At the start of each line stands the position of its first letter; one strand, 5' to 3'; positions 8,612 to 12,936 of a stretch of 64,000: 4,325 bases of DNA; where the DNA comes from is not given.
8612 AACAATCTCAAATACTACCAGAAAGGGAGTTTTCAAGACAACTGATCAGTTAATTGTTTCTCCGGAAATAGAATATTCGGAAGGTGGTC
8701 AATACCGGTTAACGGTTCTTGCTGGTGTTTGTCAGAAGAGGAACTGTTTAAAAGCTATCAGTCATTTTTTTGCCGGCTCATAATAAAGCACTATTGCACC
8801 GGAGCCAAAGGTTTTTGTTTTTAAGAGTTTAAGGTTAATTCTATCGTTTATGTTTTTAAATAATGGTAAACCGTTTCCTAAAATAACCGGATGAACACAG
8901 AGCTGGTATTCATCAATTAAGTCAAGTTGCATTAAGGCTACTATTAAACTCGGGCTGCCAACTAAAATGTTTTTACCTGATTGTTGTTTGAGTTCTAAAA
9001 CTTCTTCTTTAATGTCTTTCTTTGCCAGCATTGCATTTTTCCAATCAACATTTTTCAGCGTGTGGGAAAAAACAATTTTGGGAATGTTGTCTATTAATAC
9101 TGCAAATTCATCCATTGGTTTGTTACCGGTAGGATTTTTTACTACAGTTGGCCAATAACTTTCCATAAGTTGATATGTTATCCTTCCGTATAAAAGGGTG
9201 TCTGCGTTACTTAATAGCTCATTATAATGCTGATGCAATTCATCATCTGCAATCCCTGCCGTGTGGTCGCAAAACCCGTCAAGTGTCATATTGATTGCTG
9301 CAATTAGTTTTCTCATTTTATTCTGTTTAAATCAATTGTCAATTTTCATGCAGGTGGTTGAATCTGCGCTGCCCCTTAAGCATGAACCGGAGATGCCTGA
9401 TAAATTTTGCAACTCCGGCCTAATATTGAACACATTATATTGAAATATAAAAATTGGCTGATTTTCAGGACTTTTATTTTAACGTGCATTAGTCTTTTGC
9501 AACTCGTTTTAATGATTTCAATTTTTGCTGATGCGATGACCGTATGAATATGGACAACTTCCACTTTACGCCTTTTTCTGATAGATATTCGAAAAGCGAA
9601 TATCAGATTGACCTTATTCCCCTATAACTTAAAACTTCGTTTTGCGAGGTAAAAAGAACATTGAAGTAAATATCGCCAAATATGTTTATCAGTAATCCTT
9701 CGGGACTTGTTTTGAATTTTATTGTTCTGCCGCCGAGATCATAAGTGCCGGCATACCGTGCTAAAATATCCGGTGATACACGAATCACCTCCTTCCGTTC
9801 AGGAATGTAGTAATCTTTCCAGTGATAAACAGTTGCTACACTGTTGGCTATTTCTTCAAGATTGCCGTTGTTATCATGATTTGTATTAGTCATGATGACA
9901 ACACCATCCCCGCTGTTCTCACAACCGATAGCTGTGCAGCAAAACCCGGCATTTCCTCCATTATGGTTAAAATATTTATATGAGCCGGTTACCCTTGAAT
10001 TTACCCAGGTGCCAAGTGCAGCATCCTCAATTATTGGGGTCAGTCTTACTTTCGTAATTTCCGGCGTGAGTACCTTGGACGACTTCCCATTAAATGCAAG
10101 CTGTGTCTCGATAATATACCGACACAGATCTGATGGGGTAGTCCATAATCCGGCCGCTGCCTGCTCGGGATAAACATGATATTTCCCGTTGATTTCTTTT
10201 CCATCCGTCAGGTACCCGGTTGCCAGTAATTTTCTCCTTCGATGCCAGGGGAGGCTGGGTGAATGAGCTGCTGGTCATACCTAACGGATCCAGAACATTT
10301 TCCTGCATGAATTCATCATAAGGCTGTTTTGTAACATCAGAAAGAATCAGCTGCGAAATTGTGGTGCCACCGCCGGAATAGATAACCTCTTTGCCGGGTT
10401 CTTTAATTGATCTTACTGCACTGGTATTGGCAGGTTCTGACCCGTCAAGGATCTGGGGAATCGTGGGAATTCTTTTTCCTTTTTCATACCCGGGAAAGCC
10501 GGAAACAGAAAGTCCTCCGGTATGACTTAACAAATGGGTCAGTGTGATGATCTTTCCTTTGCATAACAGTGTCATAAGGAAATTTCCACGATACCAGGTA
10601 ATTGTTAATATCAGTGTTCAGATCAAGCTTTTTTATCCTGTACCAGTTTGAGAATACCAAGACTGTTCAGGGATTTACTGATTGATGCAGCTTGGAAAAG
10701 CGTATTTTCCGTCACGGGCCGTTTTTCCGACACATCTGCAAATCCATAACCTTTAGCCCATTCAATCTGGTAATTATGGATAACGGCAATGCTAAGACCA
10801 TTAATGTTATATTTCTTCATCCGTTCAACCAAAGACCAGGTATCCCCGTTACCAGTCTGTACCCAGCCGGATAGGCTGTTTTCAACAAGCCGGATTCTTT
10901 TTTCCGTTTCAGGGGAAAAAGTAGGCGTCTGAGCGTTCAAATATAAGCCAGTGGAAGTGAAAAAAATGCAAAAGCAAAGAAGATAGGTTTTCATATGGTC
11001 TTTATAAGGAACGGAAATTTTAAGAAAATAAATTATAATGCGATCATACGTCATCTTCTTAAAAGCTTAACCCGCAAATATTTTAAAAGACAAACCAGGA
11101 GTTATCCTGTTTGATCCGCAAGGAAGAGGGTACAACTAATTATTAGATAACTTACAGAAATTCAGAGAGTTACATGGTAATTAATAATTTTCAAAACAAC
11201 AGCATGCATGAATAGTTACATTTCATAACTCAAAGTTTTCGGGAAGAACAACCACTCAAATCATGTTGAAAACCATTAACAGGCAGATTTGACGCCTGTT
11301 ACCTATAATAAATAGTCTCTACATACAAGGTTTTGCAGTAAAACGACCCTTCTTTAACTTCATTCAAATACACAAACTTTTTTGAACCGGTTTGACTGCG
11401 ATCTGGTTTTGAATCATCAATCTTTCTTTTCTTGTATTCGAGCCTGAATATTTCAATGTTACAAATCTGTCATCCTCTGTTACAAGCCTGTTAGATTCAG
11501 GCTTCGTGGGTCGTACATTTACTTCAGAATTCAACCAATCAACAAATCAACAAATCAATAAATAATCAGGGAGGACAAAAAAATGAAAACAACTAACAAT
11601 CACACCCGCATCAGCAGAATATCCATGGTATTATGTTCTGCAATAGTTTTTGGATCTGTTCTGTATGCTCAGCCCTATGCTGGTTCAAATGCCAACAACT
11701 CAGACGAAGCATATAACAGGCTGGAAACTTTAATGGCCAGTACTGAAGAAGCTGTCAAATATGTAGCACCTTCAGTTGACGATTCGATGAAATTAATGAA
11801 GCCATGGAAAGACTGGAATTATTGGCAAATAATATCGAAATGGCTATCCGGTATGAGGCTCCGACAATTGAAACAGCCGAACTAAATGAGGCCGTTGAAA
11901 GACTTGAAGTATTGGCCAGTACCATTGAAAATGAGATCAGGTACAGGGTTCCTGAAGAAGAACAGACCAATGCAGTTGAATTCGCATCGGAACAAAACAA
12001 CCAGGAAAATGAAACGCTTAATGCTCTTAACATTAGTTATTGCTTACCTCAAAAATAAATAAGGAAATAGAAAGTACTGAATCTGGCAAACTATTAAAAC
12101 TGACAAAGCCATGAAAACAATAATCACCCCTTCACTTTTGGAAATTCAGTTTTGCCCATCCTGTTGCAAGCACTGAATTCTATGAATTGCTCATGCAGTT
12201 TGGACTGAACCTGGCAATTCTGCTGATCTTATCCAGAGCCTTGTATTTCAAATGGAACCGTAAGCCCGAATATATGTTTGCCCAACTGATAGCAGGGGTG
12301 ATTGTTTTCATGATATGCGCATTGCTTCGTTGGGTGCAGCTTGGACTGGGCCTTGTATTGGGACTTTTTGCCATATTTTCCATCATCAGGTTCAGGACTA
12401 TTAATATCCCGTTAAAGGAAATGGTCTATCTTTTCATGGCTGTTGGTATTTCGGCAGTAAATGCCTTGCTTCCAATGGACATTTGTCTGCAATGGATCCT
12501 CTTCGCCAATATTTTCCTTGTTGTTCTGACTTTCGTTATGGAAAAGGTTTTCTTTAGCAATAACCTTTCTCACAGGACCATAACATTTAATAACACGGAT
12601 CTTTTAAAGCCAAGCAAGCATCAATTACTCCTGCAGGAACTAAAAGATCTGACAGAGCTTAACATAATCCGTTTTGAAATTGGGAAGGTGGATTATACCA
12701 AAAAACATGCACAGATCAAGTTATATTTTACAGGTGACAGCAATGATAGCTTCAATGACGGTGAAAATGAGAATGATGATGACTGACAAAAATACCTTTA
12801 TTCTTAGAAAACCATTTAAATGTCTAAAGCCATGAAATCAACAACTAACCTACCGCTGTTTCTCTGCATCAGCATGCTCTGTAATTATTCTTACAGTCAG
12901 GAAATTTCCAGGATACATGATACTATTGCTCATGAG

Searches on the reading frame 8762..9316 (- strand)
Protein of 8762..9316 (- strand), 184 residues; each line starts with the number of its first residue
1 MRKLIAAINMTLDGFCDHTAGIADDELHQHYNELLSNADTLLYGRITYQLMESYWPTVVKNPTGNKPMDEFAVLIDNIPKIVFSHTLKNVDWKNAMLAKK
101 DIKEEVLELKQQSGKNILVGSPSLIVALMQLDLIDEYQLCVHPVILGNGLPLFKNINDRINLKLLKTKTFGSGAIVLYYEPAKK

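Call 76: search_protein_families(library=pfam, proteins=[window:8762-9316:-], max_evalue=0.00001)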
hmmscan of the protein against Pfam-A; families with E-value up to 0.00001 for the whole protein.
window:8762-9316:- (184 aa): 1 family
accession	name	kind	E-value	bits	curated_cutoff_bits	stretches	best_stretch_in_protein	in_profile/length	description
PF01872.23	RibD_C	-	3.3e-23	83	24.1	1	2-175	1-196/197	RibD C-terminal domain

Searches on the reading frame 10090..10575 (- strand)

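Call 76: search_protein_families(library=pfam, proteins=[window:10090-10575:-], max_evalue=0.00001)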
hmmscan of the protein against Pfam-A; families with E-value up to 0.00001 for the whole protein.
window:10090-10575:- (161 aa): 1 family
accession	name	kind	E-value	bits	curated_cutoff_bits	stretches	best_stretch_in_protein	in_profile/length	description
PF00144.29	Beta-lactamase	-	6.1e-15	55.7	27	1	9-125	92-203/329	Beta-lactamase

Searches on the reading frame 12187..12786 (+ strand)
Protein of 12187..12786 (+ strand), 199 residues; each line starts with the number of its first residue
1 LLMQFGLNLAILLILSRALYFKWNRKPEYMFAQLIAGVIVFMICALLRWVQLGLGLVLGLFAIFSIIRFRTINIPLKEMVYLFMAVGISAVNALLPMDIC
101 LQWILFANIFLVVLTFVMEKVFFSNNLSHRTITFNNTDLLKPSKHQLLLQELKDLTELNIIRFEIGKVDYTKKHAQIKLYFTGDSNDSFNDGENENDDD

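Call 76: search_protein_families(library=pfam, proteins=[window:12187-12786:+], max_evalue=0.00001)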
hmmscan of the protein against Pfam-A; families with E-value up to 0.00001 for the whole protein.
window:12187-12786:+ (199 aa): 1 family
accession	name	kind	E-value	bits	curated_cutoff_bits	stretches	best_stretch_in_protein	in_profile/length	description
PF16316.10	DUF4956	-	2.2e-37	128.8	30.6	1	8-181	1-169/169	Domain of unknown function (DUF4956)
